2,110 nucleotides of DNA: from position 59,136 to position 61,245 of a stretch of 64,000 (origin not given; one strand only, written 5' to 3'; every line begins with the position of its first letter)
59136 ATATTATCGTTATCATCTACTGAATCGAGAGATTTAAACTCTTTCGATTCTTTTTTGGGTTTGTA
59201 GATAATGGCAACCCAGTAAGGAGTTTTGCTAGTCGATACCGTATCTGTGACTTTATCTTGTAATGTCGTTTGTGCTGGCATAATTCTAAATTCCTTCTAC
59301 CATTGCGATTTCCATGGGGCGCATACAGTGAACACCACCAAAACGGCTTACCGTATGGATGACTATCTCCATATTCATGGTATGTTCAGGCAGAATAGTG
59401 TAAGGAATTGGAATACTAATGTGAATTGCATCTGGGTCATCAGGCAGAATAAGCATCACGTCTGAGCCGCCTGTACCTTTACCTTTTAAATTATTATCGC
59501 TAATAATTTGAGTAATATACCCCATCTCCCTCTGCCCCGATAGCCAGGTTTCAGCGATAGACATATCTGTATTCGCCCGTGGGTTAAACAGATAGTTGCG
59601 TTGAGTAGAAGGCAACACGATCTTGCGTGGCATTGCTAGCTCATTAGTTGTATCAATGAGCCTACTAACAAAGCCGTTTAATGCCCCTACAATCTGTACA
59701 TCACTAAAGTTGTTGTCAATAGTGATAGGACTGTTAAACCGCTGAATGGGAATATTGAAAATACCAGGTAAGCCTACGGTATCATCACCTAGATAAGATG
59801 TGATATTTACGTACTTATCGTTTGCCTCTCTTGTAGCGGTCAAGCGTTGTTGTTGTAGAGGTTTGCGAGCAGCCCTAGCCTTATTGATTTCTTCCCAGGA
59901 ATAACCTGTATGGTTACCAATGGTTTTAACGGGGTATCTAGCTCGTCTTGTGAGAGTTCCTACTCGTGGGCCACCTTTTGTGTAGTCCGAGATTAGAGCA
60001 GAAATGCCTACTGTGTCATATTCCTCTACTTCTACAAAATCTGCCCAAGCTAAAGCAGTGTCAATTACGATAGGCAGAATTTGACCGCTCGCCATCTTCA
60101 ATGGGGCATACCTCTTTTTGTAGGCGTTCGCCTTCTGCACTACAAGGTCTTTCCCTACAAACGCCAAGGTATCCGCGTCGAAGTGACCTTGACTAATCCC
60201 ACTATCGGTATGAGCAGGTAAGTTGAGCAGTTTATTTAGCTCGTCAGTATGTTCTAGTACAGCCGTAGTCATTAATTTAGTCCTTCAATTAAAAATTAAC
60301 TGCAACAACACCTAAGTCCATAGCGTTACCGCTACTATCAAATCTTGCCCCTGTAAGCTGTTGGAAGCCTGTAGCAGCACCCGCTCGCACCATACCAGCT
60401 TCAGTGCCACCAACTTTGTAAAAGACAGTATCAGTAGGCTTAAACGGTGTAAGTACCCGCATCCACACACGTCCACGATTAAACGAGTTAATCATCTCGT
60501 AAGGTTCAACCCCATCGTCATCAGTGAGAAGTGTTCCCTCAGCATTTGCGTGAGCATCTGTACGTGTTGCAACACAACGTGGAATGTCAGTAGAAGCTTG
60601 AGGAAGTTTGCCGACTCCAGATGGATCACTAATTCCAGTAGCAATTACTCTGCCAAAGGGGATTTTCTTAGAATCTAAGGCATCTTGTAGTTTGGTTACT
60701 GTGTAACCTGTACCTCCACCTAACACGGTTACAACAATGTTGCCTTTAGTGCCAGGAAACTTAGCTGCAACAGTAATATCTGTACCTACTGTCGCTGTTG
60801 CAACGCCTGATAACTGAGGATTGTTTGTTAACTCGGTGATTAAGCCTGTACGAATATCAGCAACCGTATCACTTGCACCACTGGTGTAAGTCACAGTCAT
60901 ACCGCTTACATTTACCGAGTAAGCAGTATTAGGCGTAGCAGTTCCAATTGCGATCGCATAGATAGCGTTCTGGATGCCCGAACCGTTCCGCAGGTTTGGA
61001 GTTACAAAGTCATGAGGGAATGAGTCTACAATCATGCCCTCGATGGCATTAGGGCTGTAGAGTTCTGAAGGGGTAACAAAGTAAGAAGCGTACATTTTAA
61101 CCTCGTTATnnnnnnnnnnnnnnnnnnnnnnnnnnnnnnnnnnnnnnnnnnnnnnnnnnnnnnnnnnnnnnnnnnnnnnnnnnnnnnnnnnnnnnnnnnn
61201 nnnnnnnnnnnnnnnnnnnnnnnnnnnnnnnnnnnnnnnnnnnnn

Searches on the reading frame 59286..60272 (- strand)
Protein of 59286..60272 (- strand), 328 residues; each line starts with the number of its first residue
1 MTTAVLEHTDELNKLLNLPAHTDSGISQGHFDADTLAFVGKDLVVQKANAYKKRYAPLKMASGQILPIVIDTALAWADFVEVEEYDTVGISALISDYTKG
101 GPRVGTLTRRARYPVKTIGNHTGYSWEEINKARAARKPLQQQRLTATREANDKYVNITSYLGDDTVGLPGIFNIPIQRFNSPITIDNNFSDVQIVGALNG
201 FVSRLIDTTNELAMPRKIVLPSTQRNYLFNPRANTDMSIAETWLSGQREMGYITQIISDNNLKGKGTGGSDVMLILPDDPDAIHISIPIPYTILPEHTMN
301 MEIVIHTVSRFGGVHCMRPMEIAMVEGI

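Call 23: search_protein_families(library=phrogs, proteins=[window:59286-60272:-], max_evalue=0.01)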
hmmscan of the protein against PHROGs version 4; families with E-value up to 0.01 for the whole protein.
window:59286-60272:- (328 aa): 1 family
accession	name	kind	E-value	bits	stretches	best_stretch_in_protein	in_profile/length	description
phrog_264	-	head and packaging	5.5e-46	158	1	32-328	24-321/321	major head protein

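Call 58: search_dna_similar(query=window:59286-60272:-, collection=phages, mode=protein, max_rows=15)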
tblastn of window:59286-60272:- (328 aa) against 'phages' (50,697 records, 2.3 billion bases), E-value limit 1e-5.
Records with a match: 1007; places in all: 1008; records where one place covers at least 80% of the query: 874.
Best place of each record, by identity: <60% 1007.
By first word of the organism name: Klebsiella 400; Escherichia 323; Shigella 35; Vibrio 35; Erwinia 25; Salmonella 25; Yersinia 24; Campylobacter 20; Aeromonas 20; Citrobacter 15; and 27 more.
By host as written in the record: Klebsiella pneumoniae 170; - 123; Escherichia coli 89; Escherichia coli DSM 12242 42; Escherichia coli K-12 MG1655 35; Campylobacter jejuni 20; Erwinia amylovora 16; Escherichia coli K-12 14; and 237 more.
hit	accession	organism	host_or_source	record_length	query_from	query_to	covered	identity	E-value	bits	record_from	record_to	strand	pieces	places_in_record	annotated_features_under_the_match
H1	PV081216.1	Klebsiella phage Kpn01BRG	Klebsiella pneumoniae NCTC-13439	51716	5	328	99%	25.5%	4e-13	76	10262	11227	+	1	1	major head protein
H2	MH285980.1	Escherichia phage Eco_BIFF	Escherichia coli K12 MG1655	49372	1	328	100%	25.1%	2e-13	77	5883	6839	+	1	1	hypothetical protein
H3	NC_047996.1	Escherichia phage Eco_BIFF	Escherichia coli K12 MG1655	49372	1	328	100%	25.1%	2e-13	77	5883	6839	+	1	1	major head protein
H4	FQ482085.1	Erwinia phage phiEt88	-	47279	28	328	92%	27.2%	1e-19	96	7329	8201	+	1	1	hypothetical protein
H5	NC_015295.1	Erwinia phage phiEt88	-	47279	28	328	92%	27.2%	1e-19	96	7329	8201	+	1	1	major head protein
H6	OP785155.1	Klebsiella phage vB_LZ2044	Klebsiella pneumoniae subsp. pneumoniae ...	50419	5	328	99%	25.2%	1e-12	74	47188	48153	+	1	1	hypothetical protein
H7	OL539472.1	Klebsiella phage vB_KpnD_Chell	Klebsiella aerogenes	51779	5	328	99%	25.2%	2e-12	74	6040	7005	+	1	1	putative capsid protein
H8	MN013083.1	Klebsiella phage vB_KpnS_Alina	Klebsiella pneumoniae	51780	5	328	99%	25.2%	2e-12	74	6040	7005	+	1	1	hypothetical protein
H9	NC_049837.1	Klebsiella phage vB_KpnS_Alina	Klebsiella pneumoniae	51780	5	328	99%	25.2%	2e-12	74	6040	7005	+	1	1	major head protein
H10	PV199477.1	Klebsiella phage N22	Klebsiella pneumoniae ASM41783V1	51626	5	328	99%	25.2%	2e-12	74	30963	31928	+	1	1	record has no annotation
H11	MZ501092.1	Escherichia phage LeonhardEuler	Escherichia coli K-12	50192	1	328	100%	24.6%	4e-13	76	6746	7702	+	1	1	major capsid protein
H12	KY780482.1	Klebsiella phage KOX1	Klebsiella oxytoca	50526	5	328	99%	24.9%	3e-13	76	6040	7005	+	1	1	hypothetical protein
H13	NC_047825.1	Klebsiella phage KOX1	Klebsiella oxytoca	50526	5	328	99%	24.9%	3e-13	76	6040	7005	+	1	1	major head protein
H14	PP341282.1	Klebsiella phage vB_Kpn_F13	Klebsiella pneumoniae Kpn5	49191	5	328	99%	24.9%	8e-13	75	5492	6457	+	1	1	DUF2184 domain-containing protein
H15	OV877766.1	Klebsiella phage UGKSKpnP3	-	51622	5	328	99%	24.9%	1e-12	75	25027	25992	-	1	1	major head protein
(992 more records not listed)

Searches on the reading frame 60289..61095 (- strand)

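Call 23: search_protein_families(library=phrogs, proteins=[window:60289-61095:-], max_evalue=0.01)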
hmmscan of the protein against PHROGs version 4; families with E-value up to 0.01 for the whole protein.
window:60289-61095:- (268 aa): 2 families
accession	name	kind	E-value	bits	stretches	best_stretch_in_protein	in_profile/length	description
phrog_563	-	head and packaging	6.9e-08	33.3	1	141-267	35-163/173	virion structural protein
phrog_33525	-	unknown function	0.00012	22.4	1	15-153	21-172/308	-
